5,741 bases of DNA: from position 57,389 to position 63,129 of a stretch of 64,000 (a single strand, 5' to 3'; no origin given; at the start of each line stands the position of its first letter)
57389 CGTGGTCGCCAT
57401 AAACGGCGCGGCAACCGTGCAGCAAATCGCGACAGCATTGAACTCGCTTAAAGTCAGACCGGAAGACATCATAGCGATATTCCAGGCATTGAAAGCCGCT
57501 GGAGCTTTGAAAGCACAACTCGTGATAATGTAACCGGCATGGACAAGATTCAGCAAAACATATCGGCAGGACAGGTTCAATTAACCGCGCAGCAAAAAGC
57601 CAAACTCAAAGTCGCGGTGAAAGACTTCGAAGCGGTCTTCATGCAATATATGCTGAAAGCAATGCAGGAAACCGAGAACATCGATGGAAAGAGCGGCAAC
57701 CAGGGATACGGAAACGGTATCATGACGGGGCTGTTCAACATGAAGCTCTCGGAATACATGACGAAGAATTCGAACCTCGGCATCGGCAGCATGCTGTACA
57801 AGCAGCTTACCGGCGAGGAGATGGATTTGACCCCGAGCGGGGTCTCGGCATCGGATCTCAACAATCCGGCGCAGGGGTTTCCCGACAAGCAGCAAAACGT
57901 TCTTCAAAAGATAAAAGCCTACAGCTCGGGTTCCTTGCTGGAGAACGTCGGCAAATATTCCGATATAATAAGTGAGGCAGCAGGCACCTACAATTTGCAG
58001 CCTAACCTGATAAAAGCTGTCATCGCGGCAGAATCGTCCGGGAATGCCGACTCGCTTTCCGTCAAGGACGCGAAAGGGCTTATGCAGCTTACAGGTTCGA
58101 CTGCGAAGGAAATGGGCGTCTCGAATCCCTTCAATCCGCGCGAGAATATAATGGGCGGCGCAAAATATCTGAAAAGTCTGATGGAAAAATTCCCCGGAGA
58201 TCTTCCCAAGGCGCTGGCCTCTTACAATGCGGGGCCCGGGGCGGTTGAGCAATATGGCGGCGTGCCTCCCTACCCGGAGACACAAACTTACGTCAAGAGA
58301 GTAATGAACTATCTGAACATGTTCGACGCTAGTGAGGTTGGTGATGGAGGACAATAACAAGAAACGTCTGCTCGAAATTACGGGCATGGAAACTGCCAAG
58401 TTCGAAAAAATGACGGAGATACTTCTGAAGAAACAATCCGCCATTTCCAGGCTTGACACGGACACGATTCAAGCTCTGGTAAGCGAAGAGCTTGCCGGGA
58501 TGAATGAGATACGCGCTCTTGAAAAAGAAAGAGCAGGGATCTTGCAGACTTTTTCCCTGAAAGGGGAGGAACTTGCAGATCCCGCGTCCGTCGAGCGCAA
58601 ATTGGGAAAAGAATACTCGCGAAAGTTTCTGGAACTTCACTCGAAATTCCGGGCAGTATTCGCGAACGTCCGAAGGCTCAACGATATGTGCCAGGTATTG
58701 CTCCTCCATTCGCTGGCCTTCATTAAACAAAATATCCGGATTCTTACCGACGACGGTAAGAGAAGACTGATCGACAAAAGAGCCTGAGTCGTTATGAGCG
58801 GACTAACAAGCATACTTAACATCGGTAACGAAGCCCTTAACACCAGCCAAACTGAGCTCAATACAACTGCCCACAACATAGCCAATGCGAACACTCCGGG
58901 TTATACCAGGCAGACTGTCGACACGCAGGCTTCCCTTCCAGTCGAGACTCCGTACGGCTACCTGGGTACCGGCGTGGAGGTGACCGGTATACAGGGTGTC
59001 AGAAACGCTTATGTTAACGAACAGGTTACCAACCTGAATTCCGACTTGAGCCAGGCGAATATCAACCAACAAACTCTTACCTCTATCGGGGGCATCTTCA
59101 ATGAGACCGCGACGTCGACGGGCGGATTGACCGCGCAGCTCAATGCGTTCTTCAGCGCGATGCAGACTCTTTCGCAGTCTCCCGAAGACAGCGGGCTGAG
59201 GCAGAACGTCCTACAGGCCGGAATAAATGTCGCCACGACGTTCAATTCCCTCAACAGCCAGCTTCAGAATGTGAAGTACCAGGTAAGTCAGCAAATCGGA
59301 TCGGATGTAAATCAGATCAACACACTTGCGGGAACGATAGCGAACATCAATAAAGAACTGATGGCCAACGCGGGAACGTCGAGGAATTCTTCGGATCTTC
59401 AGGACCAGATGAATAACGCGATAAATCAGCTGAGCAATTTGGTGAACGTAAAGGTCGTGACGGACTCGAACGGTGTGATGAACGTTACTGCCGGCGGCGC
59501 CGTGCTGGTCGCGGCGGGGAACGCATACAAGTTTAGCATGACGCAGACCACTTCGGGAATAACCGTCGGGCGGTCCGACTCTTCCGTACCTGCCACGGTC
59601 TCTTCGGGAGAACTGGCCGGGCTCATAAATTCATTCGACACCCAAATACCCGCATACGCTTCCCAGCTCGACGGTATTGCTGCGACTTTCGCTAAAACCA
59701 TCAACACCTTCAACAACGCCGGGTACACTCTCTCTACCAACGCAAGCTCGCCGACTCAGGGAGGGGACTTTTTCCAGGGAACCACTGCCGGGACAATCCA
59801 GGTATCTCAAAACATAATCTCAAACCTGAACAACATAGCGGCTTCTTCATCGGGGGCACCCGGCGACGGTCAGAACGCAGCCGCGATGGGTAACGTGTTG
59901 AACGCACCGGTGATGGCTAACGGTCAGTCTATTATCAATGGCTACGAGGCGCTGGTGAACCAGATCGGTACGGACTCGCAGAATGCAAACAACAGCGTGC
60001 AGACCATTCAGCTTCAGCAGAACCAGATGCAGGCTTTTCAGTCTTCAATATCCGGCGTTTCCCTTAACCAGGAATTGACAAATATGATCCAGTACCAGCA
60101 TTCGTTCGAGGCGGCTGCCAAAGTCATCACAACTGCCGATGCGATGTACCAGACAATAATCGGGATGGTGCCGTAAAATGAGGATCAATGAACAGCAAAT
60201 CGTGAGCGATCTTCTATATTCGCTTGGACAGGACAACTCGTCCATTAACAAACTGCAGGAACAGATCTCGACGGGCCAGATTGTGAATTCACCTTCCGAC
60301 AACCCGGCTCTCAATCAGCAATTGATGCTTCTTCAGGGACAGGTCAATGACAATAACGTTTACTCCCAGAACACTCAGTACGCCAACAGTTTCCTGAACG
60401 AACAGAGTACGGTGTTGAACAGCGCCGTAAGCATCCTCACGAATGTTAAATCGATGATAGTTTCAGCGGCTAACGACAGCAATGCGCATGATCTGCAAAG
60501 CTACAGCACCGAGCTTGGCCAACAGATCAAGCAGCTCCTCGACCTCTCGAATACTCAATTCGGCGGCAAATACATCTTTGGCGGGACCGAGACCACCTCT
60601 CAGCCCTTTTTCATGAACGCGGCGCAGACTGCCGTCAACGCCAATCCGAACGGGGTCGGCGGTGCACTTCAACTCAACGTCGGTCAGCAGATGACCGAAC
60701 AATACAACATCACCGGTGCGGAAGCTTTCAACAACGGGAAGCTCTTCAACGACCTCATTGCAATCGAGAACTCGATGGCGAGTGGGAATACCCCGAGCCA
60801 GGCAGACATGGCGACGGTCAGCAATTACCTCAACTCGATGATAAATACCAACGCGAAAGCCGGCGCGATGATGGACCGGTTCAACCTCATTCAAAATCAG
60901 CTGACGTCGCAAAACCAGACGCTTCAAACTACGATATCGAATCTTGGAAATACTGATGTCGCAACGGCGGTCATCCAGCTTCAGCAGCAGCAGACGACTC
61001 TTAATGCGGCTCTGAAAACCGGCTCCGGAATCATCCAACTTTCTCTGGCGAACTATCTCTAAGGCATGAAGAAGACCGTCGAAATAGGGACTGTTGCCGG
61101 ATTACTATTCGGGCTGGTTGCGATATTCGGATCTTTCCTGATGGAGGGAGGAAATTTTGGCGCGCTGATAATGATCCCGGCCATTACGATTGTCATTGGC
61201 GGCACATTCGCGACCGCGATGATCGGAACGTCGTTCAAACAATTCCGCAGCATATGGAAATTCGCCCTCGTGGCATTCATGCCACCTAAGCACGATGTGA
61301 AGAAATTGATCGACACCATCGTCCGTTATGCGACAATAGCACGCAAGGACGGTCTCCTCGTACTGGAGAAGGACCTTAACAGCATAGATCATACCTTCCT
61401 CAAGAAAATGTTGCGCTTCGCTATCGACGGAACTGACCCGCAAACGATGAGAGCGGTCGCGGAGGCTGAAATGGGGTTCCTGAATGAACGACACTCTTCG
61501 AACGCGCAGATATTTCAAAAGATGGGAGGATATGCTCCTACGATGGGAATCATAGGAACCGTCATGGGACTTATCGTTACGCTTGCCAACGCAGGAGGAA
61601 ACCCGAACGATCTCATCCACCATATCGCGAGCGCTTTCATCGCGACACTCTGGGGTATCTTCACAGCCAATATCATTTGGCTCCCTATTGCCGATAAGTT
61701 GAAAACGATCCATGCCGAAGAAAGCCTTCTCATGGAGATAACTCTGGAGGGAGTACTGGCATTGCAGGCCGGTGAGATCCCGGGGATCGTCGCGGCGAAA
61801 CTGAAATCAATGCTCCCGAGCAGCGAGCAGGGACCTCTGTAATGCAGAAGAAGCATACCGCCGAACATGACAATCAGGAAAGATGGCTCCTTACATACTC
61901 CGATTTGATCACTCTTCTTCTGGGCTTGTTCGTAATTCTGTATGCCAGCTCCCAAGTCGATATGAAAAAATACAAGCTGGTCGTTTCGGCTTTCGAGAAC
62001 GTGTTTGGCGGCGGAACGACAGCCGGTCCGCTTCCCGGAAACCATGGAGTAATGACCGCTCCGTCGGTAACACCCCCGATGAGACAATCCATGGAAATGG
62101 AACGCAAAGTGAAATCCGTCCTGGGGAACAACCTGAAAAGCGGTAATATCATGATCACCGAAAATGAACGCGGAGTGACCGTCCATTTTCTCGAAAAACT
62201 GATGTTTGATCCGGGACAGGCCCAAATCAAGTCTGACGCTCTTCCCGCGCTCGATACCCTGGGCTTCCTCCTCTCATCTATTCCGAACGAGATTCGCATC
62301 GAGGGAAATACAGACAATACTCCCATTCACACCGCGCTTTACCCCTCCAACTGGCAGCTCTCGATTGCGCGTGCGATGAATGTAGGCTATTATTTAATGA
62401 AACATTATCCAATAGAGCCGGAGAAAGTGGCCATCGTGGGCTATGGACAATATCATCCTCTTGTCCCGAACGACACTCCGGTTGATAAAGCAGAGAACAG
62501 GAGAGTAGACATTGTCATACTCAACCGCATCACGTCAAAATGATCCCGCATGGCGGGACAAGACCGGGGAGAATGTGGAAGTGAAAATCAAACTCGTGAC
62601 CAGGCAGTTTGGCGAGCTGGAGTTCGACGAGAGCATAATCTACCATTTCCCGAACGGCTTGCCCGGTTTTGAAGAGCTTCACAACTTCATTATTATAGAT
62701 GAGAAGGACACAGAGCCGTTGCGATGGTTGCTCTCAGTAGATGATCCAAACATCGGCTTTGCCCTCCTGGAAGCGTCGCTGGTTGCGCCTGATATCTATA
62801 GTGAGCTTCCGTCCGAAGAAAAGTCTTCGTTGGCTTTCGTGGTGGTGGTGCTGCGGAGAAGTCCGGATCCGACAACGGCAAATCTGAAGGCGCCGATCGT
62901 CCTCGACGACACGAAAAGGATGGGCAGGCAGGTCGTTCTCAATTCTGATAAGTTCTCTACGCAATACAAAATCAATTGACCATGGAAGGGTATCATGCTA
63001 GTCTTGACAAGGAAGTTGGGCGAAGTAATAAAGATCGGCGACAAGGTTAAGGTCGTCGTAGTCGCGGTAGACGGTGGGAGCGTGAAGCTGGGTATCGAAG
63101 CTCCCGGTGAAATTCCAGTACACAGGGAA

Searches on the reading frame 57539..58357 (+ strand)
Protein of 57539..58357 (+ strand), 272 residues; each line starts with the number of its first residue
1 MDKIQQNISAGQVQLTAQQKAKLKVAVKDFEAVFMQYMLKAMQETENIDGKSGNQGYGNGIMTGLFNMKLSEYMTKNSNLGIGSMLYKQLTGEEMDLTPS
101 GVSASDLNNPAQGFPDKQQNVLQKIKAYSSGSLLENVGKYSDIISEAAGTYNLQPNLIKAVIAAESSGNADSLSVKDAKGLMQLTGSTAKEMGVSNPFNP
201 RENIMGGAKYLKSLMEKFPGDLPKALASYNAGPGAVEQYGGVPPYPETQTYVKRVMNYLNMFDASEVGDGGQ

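Call 8: search_protein_families(library=pfam, proteins=[window:57539-58357:+], max_evalue=0.001)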
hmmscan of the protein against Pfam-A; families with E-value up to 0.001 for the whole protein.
window:57539-58357:+ (272 aa): 2 families
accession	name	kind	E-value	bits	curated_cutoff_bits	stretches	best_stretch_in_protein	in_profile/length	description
PF01464.25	SLT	-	1.4e-26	92.8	21.3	1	143-240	2-105/117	Transglycosylase SLT domain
PF10135.14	Rod-binding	-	4.4e-05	24.4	25.1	1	40-89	1-51/51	Rod binding protein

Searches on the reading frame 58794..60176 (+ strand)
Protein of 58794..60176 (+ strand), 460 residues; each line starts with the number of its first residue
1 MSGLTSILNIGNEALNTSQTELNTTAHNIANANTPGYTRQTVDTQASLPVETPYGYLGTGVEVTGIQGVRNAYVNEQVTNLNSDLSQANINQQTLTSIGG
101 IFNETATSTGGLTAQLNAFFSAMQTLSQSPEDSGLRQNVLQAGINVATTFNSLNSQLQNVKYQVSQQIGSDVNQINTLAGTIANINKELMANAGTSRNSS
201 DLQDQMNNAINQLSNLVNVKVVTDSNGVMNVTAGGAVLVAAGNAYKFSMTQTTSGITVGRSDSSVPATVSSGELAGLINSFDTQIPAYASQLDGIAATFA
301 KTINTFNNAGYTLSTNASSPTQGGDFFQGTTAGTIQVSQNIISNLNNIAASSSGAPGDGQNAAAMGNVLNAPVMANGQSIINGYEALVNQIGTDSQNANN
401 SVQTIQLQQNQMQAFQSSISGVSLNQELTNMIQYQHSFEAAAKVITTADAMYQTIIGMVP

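Call 8: search_protein_families(library=pfam, proteins=[window:58794-60176:+], max_evalue=0.001)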
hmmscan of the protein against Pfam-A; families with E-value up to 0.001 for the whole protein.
window:58794-60176:+ (460 aa): 3 families
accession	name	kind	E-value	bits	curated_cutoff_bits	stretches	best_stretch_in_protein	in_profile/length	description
PF22638.1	FlgK_D1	-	1.4e-50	172.5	28.6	1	101-327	7-233/233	Flagellar hook-associated protein FlgK helical domain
PF06429.18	Flg_bbr_C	-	3.2e-13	49.4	23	1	419-457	7-45/46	Flagellar basal body rod FlgEFG protein C-terminal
PF00460.25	Flg_bb_rod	-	5.1e-08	33.1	20.7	1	8-38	1-31/31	Flagella basal body rod protein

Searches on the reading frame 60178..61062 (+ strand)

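Call 8: search_protein_families(library=pfam, proteins=[window:60178-61062:+], max_evalue=0.001)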
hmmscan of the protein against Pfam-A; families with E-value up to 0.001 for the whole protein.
window:60178-61062:+ (294 aa): 1 family
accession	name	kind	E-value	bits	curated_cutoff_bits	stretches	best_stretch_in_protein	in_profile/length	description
PF00669.25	Flagellin_N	-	7.2e-19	68.7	26.6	1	3-139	1-139/139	Bacterial flagellin N-terminal helical region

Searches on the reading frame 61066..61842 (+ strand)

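Call 8: search_protein_families(library=pfam, proteins=[window:61066-61842:+], max_evalue=0.001)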
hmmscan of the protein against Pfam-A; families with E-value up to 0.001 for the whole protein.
window:61066-61842:+ (258 aa): 2 families
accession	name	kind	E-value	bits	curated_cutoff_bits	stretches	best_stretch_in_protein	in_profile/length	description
PF01618.21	MotA_ExbB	-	5.3e-28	97.8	22.9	1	105-224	3-126/127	MotA/TolQ/ExbB proton channel family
PF20560.3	MotA_N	-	5.6e-09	36.5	27.3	1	11-93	2-85/91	Motility protein A N-terminal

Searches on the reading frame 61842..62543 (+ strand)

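Call 8: search_protein_families(library=pfam, proteins=[window:61842-62543:+], max_evalue=0.001)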
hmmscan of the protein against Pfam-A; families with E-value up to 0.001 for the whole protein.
window:61842-62543:+ (233 aa): 2 families
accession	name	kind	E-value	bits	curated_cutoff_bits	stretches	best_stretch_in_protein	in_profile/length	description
PF13677.11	MotB_plug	-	4.3e-18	65.1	24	1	3-55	6-58/58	Membrane MotB of proton-channel complex MotA/MotB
PF00691.25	OmpA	-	4.9e-16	59.3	27.2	1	121-220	1-98/98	OmpA family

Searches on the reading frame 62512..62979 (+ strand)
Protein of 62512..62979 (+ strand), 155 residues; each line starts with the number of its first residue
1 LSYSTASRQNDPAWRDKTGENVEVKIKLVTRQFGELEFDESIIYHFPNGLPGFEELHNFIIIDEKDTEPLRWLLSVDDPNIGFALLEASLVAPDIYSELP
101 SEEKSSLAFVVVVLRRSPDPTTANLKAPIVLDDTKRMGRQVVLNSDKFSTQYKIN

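Call 8: search_protein_families(library=pfam, proteins=[window:62512-62979:+], max_evalue=0.001)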
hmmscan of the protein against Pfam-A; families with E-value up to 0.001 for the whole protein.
window:62512-62979:+ (155 aa): 1 family
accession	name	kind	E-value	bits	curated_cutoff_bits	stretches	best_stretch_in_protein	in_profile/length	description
PF02623.20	FliW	-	1.3e-25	90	25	1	45-154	2-122/122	FliW protein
